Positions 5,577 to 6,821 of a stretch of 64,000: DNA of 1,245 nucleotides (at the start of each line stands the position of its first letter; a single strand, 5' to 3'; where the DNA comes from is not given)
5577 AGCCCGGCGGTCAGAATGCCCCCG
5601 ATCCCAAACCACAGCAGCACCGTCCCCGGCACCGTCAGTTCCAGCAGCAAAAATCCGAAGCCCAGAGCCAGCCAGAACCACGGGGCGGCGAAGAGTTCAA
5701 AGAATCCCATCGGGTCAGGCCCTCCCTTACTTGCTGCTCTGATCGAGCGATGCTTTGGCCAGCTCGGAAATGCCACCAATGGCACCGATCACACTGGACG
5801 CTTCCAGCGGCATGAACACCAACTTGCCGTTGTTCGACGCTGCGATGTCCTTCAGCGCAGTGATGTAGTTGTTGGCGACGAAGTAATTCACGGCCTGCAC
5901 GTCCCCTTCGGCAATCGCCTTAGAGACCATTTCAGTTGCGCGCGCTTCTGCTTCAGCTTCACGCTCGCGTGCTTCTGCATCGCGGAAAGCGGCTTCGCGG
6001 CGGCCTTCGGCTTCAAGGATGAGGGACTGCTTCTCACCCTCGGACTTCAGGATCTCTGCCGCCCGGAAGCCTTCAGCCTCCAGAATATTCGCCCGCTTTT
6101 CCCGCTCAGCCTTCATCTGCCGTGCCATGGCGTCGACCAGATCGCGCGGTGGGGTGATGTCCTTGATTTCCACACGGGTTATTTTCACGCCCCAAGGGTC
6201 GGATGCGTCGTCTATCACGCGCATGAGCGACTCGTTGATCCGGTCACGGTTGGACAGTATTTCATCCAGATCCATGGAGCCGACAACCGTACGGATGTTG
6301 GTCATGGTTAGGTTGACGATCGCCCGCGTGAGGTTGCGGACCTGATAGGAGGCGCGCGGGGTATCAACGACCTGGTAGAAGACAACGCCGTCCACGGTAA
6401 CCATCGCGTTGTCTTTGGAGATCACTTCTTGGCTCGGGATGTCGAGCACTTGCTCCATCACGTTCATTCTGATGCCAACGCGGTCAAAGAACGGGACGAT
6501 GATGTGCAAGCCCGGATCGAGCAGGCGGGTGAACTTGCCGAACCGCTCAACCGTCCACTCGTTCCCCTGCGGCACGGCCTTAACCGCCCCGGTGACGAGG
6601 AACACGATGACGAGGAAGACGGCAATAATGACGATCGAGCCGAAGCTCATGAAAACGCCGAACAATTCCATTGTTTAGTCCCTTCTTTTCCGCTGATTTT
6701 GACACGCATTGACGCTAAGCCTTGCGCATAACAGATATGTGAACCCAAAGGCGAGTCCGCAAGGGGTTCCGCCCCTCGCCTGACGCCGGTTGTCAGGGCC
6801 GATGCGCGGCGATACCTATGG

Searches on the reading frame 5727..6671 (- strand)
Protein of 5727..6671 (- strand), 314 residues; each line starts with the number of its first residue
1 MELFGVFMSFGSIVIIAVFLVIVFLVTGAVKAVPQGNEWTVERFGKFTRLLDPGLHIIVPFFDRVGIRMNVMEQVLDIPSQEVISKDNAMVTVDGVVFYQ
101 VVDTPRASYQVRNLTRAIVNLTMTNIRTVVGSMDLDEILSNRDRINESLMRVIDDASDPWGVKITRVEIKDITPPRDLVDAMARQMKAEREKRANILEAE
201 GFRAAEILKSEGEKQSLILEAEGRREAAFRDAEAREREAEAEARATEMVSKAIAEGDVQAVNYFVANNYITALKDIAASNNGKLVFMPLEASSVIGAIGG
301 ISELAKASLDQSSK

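Call 43: search_protein_families(library=pfam, proteins=[window:5727-6671:-], max_evalue=0.001)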
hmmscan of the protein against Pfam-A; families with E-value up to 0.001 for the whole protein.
window:5727-6671:- (314 aa): 1 family
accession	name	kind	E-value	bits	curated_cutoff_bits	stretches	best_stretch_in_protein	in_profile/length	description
PF01145.31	Band_7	-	9.2e-41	140.2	23.6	1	33-201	3-174/176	SPFH domain / Band 7 family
